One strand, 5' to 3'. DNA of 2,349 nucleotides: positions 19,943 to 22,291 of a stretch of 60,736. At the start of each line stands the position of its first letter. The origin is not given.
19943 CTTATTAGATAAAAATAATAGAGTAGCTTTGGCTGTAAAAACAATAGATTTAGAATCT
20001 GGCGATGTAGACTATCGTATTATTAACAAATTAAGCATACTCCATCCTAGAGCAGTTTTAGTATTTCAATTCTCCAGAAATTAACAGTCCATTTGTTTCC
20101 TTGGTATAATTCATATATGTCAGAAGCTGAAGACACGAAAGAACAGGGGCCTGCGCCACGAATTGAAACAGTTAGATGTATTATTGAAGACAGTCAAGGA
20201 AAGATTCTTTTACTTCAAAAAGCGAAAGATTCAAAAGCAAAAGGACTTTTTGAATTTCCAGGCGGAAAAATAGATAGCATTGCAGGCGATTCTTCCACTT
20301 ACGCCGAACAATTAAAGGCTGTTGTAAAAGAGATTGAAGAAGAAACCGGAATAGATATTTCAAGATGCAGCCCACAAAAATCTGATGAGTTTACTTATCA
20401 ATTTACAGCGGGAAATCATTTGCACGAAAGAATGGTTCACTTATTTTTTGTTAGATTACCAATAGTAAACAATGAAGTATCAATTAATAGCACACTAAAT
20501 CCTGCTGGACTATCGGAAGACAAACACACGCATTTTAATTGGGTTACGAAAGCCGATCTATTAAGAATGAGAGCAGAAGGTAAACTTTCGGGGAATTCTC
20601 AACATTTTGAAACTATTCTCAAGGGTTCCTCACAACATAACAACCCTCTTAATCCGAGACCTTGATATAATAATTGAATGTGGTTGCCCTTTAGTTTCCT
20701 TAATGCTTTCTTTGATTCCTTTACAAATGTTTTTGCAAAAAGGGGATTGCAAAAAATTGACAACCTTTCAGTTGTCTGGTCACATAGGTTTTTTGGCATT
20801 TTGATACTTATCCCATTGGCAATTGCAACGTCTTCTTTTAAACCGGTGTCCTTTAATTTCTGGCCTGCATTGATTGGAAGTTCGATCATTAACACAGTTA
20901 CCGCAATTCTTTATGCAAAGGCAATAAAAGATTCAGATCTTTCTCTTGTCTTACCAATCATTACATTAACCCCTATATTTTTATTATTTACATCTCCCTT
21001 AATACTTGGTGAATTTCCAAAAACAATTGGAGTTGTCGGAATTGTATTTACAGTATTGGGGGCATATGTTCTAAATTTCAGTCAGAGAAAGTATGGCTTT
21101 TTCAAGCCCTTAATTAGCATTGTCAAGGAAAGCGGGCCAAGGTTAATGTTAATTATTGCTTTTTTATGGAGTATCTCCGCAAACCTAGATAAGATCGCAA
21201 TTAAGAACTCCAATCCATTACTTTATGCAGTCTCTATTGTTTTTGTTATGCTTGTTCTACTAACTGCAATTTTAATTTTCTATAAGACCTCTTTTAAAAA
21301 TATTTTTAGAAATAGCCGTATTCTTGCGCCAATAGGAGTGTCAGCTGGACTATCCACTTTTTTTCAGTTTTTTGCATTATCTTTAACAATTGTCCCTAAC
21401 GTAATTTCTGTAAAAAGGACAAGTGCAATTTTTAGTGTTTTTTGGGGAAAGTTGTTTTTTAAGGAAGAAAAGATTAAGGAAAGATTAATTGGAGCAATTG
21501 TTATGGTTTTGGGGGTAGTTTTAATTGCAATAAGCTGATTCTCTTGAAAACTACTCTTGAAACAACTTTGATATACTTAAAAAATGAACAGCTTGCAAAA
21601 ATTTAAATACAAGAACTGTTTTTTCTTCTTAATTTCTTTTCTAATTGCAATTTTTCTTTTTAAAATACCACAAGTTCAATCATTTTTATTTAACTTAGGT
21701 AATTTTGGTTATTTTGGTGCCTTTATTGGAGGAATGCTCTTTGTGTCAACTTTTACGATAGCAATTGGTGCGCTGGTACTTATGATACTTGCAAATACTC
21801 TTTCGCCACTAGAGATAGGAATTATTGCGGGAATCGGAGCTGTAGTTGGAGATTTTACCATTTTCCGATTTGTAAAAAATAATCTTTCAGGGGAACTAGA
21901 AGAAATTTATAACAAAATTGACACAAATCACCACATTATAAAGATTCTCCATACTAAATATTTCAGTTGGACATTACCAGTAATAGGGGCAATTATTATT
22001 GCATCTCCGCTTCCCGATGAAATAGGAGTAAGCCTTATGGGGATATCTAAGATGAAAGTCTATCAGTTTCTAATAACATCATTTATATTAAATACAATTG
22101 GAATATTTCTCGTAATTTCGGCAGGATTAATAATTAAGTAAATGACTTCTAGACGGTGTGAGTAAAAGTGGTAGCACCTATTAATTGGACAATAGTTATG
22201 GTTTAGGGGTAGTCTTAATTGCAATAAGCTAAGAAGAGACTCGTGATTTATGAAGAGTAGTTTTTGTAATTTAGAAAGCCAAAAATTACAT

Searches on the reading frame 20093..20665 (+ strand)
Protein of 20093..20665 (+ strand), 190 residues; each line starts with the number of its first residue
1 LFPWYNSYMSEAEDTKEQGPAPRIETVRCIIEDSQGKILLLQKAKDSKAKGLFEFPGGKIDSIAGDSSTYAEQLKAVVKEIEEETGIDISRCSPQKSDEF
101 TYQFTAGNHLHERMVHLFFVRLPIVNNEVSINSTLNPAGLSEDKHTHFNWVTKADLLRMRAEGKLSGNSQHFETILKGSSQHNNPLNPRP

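Call 43: search_protein_families(library=pfam, proteins=[window:20093-20665:+], max_evalue=1)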
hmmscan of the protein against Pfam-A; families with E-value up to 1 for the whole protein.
window:20093-20665:+ (190 aa): 3 families
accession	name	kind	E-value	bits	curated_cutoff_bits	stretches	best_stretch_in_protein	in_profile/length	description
PF00293.34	NUDIX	-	4e-13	50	21.1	1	25-158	4-120/134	NUDIX domain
PF14815.12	NUDIX_4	-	7.6e-06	26.1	35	1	29-156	3-98/113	NUDIX domain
PF22327.2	Nudt16-like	-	0.0099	16.3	27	1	50-121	32-93/161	U8 snoRNA-decapping enzyme-like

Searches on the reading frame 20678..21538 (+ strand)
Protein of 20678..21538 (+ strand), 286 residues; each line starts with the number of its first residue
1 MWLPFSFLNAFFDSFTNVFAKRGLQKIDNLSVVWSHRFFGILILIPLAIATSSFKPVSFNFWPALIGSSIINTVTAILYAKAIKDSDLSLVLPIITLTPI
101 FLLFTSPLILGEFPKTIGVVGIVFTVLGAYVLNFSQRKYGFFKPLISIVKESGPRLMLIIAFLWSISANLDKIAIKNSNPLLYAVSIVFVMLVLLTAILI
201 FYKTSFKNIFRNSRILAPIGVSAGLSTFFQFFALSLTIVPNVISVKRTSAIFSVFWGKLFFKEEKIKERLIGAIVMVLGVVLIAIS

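Call 43: search_protein_families(library=pfam, proteins=[window:20678-21538:+], max_evalue=1)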
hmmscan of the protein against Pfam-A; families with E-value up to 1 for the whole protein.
window:20678-21538:+ (286 aa): 4 families
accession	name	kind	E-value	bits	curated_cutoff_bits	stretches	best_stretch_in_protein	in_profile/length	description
PF00892.27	EamA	-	1.1e-26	94.1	28.2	2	2-133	3-134/135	EamA-like transporter family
PF03151.22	TPT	-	0.0012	18.7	30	1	12-131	13-134/291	Triose-phosphate Transporter family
PF10639.15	TMEM234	-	0.0023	18.4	30.1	1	68-131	47-111/113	Putative transmembrane family 234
PF13937.11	DUF4212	-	0.011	16.6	30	1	27-87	12-73/79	Domain of unknown function (DUF4212)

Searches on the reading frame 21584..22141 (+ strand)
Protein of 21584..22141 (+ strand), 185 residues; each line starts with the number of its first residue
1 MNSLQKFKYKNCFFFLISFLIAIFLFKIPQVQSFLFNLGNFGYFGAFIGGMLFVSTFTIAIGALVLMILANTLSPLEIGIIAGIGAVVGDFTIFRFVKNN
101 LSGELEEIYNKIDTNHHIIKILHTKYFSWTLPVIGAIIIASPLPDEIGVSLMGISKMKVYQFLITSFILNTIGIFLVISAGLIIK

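Call 43: search_protein_families(library=pfam, proteins=[window:21584-22141:+], max_evalue=1)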
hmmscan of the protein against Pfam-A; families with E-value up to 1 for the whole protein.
window:21584-22141:+ (185 aa): 1 family
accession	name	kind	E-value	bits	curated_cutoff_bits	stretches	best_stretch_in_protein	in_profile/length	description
PF09335.16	VTT_dom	-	3e-05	24.9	33.9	1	62-181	11-121/123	VTT domain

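Call 44: search_protein_families(library=phrogs, proteins=[window:21584-22141:+], max_evalue=0.01)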
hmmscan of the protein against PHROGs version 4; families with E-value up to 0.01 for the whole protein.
window:21584-22141:+ (185 aa): 0 families

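Call 45: search_protein_families(library=padloc, proteins=[window:21584-22141:+], max_evalue=0.01)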
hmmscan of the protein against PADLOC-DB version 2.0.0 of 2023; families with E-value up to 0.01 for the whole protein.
window:21584-22141:+ (185 aa): 1 family
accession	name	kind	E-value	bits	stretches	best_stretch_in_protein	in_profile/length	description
PDLC01735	TniQ_V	-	0.0085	13.9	0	69-121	46-100/184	TniQ_0_V-K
